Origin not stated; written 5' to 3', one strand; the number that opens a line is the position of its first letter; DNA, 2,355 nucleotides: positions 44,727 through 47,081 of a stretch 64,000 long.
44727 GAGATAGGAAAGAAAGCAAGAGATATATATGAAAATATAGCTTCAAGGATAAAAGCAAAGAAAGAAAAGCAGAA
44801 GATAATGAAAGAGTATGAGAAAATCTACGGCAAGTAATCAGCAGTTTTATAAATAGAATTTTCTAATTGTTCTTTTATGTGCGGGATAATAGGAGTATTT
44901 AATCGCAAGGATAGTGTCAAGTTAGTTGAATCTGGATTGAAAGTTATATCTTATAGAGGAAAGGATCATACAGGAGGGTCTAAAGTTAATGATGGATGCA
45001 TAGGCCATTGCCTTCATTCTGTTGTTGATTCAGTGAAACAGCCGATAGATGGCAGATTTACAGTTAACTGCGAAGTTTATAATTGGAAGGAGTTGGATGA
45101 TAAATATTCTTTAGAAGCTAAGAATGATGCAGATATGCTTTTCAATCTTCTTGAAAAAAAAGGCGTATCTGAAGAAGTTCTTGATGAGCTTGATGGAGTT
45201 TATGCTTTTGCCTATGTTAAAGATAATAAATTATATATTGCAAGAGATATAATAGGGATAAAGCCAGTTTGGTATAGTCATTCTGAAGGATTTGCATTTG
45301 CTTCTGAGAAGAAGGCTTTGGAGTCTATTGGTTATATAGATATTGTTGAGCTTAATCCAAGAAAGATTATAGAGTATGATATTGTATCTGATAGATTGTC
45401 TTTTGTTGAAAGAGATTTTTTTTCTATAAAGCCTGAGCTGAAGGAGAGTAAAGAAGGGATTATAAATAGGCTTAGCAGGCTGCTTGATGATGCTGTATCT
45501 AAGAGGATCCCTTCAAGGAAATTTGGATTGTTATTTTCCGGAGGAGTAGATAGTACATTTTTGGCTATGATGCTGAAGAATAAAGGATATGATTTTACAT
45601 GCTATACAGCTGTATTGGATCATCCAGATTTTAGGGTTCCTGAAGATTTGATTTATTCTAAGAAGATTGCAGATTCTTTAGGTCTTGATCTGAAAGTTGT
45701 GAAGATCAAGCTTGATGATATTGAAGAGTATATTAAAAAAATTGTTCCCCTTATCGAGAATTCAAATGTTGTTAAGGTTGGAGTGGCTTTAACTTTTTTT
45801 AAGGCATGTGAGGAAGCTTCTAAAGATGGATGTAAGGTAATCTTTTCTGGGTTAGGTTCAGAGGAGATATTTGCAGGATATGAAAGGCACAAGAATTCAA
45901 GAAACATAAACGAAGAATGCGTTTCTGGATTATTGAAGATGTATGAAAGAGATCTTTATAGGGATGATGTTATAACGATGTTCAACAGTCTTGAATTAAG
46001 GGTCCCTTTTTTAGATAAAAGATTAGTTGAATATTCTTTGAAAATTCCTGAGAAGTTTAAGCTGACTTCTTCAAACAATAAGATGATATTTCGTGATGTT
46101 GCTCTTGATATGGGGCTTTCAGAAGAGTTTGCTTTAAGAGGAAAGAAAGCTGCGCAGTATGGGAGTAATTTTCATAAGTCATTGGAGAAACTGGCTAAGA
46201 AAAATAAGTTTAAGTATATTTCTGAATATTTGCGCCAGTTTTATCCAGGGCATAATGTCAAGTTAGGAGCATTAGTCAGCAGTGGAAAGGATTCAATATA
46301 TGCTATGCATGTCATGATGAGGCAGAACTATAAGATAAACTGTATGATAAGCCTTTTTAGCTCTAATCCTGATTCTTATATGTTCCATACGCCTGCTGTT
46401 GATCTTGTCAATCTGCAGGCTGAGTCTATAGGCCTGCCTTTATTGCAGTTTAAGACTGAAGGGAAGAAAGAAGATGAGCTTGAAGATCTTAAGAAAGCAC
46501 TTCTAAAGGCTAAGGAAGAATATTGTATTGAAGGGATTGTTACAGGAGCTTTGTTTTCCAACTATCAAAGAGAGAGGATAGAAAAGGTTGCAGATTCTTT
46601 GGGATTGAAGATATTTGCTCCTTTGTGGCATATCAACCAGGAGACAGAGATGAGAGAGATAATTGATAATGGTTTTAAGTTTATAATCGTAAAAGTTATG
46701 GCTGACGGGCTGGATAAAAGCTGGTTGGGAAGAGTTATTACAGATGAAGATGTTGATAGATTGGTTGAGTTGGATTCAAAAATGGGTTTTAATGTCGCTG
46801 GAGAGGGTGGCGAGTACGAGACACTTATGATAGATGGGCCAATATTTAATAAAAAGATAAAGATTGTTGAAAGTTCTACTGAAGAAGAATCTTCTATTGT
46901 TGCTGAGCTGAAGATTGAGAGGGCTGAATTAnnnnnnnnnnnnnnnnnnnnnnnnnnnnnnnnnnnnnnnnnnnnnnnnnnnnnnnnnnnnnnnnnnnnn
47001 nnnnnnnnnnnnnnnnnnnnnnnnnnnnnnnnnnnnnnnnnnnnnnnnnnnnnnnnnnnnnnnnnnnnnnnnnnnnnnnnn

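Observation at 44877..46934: Natural fusion of a glutamine amidotransferase/AsnB-type synthetase with a Dph6-type diphthine-ammonia ligase domain, near dphB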

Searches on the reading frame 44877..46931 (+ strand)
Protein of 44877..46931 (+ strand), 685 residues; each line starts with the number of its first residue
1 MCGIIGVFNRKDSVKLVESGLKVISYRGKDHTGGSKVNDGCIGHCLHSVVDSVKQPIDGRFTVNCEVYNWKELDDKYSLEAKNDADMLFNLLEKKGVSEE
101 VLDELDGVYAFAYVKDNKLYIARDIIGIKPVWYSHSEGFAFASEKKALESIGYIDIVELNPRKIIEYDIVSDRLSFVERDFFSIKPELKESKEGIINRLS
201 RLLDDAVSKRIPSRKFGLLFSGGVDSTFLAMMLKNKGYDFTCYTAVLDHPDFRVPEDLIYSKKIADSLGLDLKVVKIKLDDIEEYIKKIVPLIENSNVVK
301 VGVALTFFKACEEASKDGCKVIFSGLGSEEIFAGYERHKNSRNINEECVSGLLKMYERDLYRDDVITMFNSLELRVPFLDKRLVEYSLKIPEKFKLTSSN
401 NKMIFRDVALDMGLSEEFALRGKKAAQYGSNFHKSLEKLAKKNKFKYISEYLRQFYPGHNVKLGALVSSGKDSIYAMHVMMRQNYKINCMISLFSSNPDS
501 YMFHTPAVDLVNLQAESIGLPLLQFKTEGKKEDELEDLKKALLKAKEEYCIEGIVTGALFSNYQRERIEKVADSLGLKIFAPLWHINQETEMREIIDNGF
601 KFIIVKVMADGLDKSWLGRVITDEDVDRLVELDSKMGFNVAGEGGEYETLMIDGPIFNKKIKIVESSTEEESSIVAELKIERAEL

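Call 3: search_protein_families(library=pfam, proteins=[window:44877-46931:+], max_evalue=0.01)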
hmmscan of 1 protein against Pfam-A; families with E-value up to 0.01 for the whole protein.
window:44877-46931:+ (685 aa): 7 families
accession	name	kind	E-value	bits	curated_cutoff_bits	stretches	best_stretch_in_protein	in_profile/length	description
PF01902.24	Diphthami_syn_2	-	8.2e-68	228.6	23.2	1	462-683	2-217/219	Diphthamide synthase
PF00733.27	Asn_synthase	-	2.2e-42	146.4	21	2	199-342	2-142/354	Asparagine synthase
PF13537.11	GATase_7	-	7.4e-17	61.9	25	1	61-149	26-122/123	Glutamine amidotransferase domain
PF13522.11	GATase_6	-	1.5e-12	48.1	27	1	41-144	13-130/130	Glutamine amidotransferase domain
PF24167.1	DUF7411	-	1.6e-08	34.8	28.7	1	216-322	3-99/194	Family of unknown function (DUF7411)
PF03054.22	tRNA_Me_trans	-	2.9e-05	24.2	20.6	1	219-280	6-75/202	tRNA methyl transferase HUP domain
PF06508.19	QueC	-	0.00027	21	22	1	219-283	5-67/210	Queuosine biosynthesis protein QueC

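Call 4: search_protein_families(library=ncbifam, proteins=[window:44877-46931:+], max_evalue=0.01)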
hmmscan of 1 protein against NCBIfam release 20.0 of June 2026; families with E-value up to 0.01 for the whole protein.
window:44877-46931:+ (685 aa): 20 families
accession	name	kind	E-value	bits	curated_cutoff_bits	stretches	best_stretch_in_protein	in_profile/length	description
TIGR03679.1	Dph6_archaeal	equivalog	6.7e-85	283.8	197.3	1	465-682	2-217/218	diphthine--ammonia ligase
TIGR01536.1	asn_synth_AEB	equivalog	4.6e-76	256.9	267.1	2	2-343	1-379/517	asparagine synthase (glutamine-hydrolyzing)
NF006949.0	PRK09431.1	equivalog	1.6e-59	201.9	499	1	1-442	1-471/554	asparagine synthase B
TIGR03104.1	trio_amidotrans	equivalog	1.7e-35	122.4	570.1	3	1-155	1-172/589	N-acetylglutaminylglutamine amidotransferase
TIGR03108.1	eps_aminotran_1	hypoth_equivalog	2.6e-35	122.2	816.9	3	1-167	1-184/628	XrtA/PEP-CTERM system amidotransferase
NF033535.1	lass_lactam_cya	exception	1.6e-21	76.5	525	2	364-443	536-613/668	lasso peptide isopeptide bond-forming cyclase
NF052346.1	PAB0415_fam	hypoth_equivalog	1.2e-20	74.2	250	1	465-672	2-198/205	PAB0415 family putative ATP pyrophosphatase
NF052347.1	TTX_0299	hypoth_equivalog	8.5e-13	48.3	250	1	465-669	2-190/200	TTX_0299 family putative ATP pyrophosphatase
NF011155.0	PRK14561.1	equivalog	1e-08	35.1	207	1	216-290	3-71/195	hypothetical protein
TIGR01134.1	purF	equivalog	1.4e-08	34.5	350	1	76-165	118-215/432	amidophosphoribosyltransferase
NF033561.1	macrolact_Ik_Al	subfamily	1.2e-07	30.8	300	1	193-278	190-277/561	albusnodin/ikarugamycin family macrolactam cyclase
NF049949.1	tRNAsynTtuAPyrococ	equivalog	7.8e-06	25.2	450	1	215-278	49-111/292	tRNA-5-methyluridine(54) 2-sulfurtransferase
TIGR00420.1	trmU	equivalog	2e-05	23.7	236.95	1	219-290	6-80/351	tRNA 2-thiouridine(34) synthase MnmA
NF001138.1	PRK00143.1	equivalog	3.7e-05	22.8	284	1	220-279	6-70/345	tRNA 2-thiouridine(34) synthase MnmA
NF001484.0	PRK00331.1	subfamily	0.00033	19.2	381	1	1-33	1-33/601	isomerizing glutamine--fructose-6-phosphate transaminase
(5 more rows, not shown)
